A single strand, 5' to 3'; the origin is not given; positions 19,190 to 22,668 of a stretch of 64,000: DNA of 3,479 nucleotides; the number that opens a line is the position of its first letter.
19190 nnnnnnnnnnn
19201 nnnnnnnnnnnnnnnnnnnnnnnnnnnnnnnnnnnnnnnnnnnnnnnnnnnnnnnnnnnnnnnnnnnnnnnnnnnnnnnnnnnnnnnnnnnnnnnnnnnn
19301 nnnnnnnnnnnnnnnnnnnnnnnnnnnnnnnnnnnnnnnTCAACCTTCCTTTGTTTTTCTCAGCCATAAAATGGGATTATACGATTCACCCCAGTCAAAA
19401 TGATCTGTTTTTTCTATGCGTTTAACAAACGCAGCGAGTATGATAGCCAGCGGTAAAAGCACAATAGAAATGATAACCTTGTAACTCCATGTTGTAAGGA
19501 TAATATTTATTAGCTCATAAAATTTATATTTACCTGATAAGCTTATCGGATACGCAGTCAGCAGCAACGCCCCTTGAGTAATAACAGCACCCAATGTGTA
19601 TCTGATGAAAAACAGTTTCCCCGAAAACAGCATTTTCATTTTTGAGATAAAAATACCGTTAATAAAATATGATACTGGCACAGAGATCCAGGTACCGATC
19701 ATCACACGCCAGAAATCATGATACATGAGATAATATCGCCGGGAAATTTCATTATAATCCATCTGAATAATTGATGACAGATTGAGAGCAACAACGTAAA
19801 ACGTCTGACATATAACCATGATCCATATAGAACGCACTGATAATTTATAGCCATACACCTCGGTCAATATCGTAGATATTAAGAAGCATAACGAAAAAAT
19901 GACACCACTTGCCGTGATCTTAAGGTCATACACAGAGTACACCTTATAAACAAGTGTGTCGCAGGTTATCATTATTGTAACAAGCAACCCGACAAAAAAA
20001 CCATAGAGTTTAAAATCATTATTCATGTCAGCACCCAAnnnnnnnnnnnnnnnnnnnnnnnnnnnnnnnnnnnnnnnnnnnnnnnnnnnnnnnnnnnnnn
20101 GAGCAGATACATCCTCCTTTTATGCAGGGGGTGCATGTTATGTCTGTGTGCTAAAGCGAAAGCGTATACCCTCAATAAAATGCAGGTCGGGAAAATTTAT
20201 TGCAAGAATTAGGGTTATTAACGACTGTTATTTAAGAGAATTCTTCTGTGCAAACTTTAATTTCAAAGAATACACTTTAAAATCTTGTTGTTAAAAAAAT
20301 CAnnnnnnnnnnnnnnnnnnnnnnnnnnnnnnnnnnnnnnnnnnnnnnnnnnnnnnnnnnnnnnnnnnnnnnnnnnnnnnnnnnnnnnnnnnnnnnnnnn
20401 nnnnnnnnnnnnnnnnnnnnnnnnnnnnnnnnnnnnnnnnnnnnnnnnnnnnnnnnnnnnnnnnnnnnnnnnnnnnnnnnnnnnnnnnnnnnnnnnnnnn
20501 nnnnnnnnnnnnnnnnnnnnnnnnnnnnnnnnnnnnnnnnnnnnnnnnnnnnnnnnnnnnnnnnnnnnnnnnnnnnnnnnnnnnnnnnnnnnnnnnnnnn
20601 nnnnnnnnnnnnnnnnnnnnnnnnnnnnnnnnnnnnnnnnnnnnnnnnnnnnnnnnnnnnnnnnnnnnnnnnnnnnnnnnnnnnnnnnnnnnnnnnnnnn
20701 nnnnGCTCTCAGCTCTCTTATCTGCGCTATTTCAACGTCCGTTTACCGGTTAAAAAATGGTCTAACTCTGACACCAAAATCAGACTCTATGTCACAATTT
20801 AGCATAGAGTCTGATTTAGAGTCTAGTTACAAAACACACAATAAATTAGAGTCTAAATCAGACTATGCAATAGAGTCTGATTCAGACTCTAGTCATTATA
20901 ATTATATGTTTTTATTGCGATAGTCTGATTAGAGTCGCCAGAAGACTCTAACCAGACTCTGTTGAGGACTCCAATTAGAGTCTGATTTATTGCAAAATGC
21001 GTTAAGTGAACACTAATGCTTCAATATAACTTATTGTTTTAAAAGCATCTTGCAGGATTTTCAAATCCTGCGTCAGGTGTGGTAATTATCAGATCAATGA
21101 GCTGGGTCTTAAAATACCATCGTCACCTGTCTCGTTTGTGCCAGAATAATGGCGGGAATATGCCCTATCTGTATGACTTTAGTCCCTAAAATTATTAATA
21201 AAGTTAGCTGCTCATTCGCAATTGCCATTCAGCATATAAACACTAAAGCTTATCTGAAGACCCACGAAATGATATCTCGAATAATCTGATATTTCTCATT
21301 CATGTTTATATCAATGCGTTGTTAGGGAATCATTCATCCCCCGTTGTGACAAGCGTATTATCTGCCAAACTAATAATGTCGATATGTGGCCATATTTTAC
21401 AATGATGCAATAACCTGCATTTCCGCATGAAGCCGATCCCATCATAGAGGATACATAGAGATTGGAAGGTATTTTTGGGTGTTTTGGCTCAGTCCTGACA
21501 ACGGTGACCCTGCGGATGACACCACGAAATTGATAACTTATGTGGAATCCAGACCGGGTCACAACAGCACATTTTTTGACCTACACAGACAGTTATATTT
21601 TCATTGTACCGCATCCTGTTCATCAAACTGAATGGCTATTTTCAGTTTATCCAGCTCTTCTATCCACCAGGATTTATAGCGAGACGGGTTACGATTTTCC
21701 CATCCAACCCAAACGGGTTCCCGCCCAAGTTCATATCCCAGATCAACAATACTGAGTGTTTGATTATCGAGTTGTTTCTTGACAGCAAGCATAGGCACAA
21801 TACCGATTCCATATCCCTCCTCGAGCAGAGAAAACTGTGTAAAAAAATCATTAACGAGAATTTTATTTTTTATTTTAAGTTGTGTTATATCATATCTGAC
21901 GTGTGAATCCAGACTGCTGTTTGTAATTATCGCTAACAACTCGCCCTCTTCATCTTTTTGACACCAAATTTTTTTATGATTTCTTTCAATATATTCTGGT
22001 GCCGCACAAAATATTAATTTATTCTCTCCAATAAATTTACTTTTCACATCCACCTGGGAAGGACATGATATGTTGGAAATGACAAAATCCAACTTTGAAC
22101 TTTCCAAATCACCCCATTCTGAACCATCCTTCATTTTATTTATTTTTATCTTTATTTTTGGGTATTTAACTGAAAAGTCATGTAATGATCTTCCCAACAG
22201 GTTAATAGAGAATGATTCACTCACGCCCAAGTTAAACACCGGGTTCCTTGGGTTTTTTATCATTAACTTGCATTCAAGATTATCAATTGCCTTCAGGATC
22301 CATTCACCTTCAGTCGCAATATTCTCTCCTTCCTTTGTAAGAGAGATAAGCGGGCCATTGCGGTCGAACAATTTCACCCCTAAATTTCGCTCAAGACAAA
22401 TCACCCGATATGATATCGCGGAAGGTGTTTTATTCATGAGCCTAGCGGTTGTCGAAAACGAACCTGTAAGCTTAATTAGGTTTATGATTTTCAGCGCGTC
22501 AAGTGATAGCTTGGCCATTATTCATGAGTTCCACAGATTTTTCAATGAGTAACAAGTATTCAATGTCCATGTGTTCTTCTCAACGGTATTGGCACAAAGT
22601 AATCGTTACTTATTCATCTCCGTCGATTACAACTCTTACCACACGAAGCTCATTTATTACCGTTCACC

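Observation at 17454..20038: Candidate module A: CI/LexA-like repressor + unknown protein convergent with a CpdA-like phosphodiesterase-YhhQ-family transporter operon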

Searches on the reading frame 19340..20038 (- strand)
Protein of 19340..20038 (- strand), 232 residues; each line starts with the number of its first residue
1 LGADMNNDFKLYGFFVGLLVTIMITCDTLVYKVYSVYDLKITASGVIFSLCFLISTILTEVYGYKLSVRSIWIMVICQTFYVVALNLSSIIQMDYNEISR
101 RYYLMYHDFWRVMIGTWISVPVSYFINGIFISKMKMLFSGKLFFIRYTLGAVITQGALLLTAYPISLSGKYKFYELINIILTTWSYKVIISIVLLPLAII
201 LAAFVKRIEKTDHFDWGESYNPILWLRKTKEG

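Call 3: search_protein_families(library=pfam, proteins=[window:19340-20038:-], max_evalue=0.01)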
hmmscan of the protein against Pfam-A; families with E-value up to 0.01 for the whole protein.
window:19340-20038:- (232 aa): 1 family
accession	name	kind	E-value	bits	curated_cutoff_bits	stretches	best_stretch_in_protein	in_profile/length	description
PF02592.20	Vut_1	-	3.7e-20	73.3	27.2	1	42-200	1-151/152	Putative vitamin uptake transporter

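Call 4: search_protein_families(library=ncbifam, proteins=[window:19340-20038:-], max_evalue=0.01)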
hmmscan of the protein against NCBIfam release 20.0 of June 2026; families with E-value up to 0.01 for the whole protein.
window:19340-20038:- (232 aa): 1 family
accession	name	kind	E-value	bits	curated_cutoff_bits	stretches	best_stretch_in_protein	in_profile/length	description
TIGR00697.1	TIGR00697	equivalog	1.6e-05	24.8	50.95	1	20-206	11-199/201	queuosine precursor transporter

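Call 6: search_protein_families(library=padloc, proteins=[window:19340-20038:-], max_evalue=0.01)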
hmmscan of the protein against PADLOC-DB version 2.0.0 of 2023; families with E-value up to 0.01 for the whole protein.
window:19340-20038:- (232 aa): 0 families

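Call 26: search_dna_similar(query=window:19340-20038:-, collection=plasmids, mode=protein, max_rows=60, max_evalue=0.001)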
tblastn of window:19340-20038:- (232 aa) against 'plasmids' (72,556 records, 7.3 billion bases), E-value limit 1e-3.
Records with a match: 98; places in all: 99; records where one place covers at least 80% of the query: 92.
Best place of each record, by identity: 60-80% 8; <60% 90.
By first word of the organism name: Ralstonia 42; Coxiella 19; Piscirickettsia 10; Arsenophonus 9; Serratia 3; Legionella 3; Pigmentibacter 2; Caballeronia 2; Parabacteroides 1; Phocaeicola 1; and 6 more.
By predicted mobility (MOB-suite, as given by PLSDB): mobilizable 50; non-mobilizable 42; conjugative 6.
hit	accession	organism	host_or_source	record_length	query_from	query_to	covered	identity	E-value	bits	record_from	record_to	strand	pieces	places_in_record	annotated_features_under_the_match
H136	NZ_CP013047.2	Serratia marcescens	Zea mays,cell culture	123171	2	222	95%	73.3%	2e-96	314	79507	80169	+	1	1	VUT family protein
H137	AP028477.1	Serratia marcescens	Homo sapiens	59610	2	222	95%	73.3%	2e-96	314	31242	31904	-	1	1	membrane protein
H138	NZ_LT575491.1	Serratia marcescens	Bursaphelenchus xylophilus,Cuticle of ...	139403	2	222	95%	73.3%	3e-96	314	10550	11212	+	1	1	VUT family protein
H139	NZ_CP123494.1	Arsenophonus nasoniae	Ixodiphagus hookeri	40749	6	232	98%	62.1%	5e-81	270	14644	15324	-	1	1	VUT family protein | metallophosphoesterase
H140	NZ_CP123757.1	Arsenophonus apicola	Apis mellifera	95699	6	232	98%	61.7%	2e-80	269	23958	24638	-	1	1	VUT family protein | metallophosphoesterase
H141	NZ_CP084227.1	Arsenophonus apicola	Apis mellifera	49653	6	232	98%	61.7%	3e-79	265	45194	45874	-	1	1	VUT family protein | metallophosphoesterase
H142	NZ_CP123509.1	Arsenophonus nasoniae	Pachycrepoideus vindemmiae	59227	5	222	94%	63.8%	2e-78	263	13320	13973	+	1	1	VUT family protein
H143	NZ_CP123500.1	Arsenophonus sp. aPb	Lysandra bellargus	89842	4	223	95%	62.7%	1e-79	266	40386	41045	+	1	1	VUT family protein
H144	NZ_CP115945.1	Ralstonia syzygii R24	Syzygium aromaticum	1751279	8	232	97%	55.1%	4e-73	248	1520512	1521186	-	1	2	none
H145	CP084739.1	Ralstonia solanacearum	sunflower,cell culture,stem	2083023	8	224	94%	56.7%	1e-72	246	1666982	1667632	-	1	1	queuosine precursor transporter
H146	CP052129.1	Ralstonia solanacearum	tomato,cell culture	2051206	8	224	94%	56.7%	1e-72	246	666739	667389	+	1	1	queuosine precursor transporter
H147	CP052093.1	Ralstonia solanacearum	tomato,cell culture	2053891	8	224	94%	56.7%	1e-72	246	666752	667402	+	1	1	none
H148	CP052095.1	Ralstonia solanacearum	tomato,cell culture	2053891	8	224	94%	56.7%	1e-72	246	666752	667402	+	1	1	none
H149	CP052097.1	Ralstonia solanacearum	tomato,cell culture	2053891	8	224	94%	56.7%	1e-72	246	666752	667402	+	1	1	none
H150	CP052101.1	Ralstonia solanacearum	tomato,cell culture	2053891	8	224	94%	56.7%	1e-72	246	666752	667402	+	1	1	none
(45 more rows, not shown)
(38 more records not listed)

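Call 72: find_related_loci(query=A7, collection=genome_contigs, flank=7000)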
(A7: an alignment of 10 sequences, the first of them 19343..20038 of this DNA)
Query A7 (232 aa) in genome_contigs; peptide patterns used: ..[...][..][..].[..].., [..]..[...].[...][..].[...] (x = any residue, [..] = any of these).
80 stretches matched a pattern; 41 encode a relative of the query (tblastn E <= 1e-3); 41 distinct loci.
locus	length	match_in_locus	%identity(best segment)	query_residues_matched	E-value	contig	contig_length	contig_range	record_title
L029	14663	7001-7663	73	2-222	7e-110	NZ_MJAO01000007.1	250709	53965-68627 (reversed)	Serratia marcescens strain MSU97 contig00007, whole genome shotgun sequence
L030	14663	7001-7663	73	2-222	5e-109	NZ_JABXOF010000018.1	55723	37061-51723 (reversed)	Serratia ureilytica strain CCUG:50595 contig00018, whole genome shotgun sequence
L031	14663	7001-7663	72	2-222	1e-108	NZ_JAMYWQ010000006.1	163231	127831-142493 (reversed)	Serratia nevei strain 9rpt1 Serratia_9rpt1_Spades_trim_contig_6, whole genome shotgun sequence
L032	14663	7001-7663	72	2-222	2e-108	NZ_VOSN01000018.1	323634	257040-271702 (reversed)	Serratia montpellierensis strain PsyLou2A USDA-ARS_EBCL_PsyLou2A.18, whole genome shotgun sequence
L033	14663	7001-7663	72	2-222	2e-108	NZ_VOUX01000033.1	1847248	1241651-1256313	Serratia bockelmannii strain S3 NODE_1_length_1847248_cov_53.484597, whole genome shotgun sequence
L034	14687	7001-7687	68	5-231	9e-104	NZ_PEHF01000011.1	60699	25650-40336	Candidatus Symbiopectobacterium sp. 'North America' n25_c_1.8, whole genome shotgun sequence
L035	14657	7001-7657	71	5-223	3e-103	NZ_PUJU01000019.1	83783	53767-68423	Photorhabdus tasmaniensis strain T327 scaffold_0019, whole genome shotgun sequence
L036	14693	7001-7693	64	2-232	1e-99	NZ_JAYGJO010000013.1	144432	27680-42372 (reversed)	Acerihabitans sp. TG2 13, whole genome shotgun sequence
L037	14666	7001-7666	68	2-223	3e-98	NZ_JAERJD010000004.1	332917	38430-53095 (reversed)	Citrobacter sp. JGM124 scaffold4_size332917, whole genome shotgun sequence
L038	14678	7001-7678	63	6-231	6e-94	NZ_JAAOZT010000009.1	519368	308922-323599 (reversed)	Glaciimonas immobilis strain DSM 23240 contig_9, whole genome shotgun sequence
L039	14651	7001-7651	62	7-223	2e-93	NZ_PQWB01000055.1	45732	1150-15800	Chromobacterium alticapitis strain MWU14-2602 NODE56length45636cov31.324898, whole genome shotgun sequence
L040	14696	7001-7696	58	1-232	3e-93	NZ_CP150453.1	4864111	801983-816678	Chromobacterium sp. CV08 chromosome, complete genome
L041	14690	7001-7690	58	1-230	4e-93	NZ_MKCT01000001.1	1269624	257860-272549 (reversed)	Chromobacterium sphagni strain IIBBL 14B-1 Cmus_14B-1.1, whole genome shotgun sequence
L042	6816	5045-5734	59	3-232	8e-93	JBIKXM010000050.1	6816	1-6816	MAG: Burkholderiaceae bacterium isolate ME2015-09-26_3300035689_group6_bin19 Rohwer_bin2325_scaffold_8889_c1, whole geno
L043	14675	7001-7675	59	7-231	1e-92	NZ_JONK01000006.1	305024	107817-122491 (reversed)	Chromobacterium haemolyticum DSM 19808 BR71DRAFT_scaffold00005.5_C, whole genome shotgun sequence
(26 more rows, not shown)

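Call 96: find_related_loci(query=A7, collection=viral_contigs, flank=5000)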
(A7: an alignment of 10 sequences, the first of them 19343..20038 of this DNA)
Query A7 (232 aa) in viral_contigs; peptide patterns used: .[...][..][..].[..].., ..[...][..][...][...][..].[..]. (x = any residue, [..] = any of these).
43 stretches matched a pattern; 1 encode a relative of the query (tblastn E <= 1e-3); 1 distinct loci.
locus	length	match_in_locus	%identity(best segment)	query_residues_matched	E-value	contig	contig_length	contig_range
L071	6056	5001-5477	30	58-215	3e-11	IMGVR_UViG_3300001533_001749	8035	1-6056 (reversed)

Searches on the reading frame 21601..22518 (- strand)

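Call 3: search_protein_families(library=pfam, proteins=[window:21601-22518:-], max_evalue=0.01)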
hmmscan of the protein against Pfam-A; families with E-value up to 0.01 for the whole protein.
window:21601-22518:- (305 aa): 2 families
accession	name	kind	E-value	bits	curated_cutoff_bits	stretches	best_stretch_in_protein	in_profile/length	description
PF03466.25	LysR_substrate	-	8.7e-16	58.4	28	1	93-289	6-204/209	LysR substrate binding domain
PF00126.33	HTH_1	-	1.1e-12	48.1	26.6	1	6-65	1-60/60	Bacterial regulatory helix-turn-helix protein, lysR family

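Call 4: search_protein_families(library=ncbifam, proteins=[window:21601-22518:-], max_evalue=0.01)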
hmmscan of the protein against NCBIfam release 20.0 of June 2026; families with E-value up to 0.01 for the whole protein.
window:21601-22518:- (305 aa): 51 families (the best 25 are shown)
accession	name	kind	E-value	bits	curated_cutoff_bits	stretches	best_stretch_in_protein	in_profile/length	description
NF008294.1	PRK11074.1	equivalog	9.1e-24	84.3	345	1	4-289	2-288/300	DNA-binding transcriptional activator PunR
NF040786.1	LysR_Sec_metab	equivalog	4.3e-19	68.6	250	1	14-267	11-272/298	selenium metabolism-associated LysR family transcriptional regulator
NF008352.0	PRK11139.1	subfamily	3.4e-18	65.8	288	1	6-254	8-252/305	transcriptional regulator GcvA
NF040888.1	trans_reg_YafC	equivalog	4e-17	62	470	1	4-255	3-253/293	DNA-binding transcriptional regulator YafC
NF007315.1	PRK09801.1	equivalog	1.9e-16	59.9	398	1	9-182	11-181/301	L-tartrate utilization transcriptional activator TtdR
NF007491.0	PRK10086.1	equivalog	3.6e-16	58.9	316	1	7-180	20-188/313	DNA-binding transcriptional regulator DsdC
NF007501.0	PRK10094.1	equivalog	5.9e-16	58.5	372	1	9-278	7-278/308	HTH-type transcriptional activator AllS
TIGR02036.1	dsdC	equivalog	7.7e-15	54.7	352.4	1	17-179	21-178/302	DNA-binding transcriptional regulator DsdC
NF007917.1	PRK10632.1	equivalog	1.3e-14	54.1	425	1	15-274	13-272/303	HTH-type transcriptional activator AaeR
TIGR03418.1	chol_sulf_TF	equivalog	1.5e-13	50.4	324.8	1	4-133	1-129/291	choline sulfate utilization transcriptional regulator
NF047520.1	trans_act_CidR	equivalog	1.9e-13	50.2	415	1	18-260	15-258/292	cidABC operon transcriptional activator CidR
NF053705.1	TransRegGltCGpos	equivalog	2.4e-13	49.9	350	1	24-256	21-256/300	glutamate biosynthesis transcriptional regulator GltC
NF047711.1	PutUtilRegPtrR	equivalog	4.6e-13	48.9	400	1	6-275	3-268/283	putrescine utilization regulator PtrR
NF002964.0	PRK03635.1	subfamily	9.9e-13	47.8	197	2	4-68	3-66/297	ArgP/LysG family DNA-binding transcriptional regulator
TIGR03298.1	argP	subfamily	3.9e-12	45.9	273.55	1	8-69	5-65/292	ArgP/LysG family DNA-binding transcriptional regulator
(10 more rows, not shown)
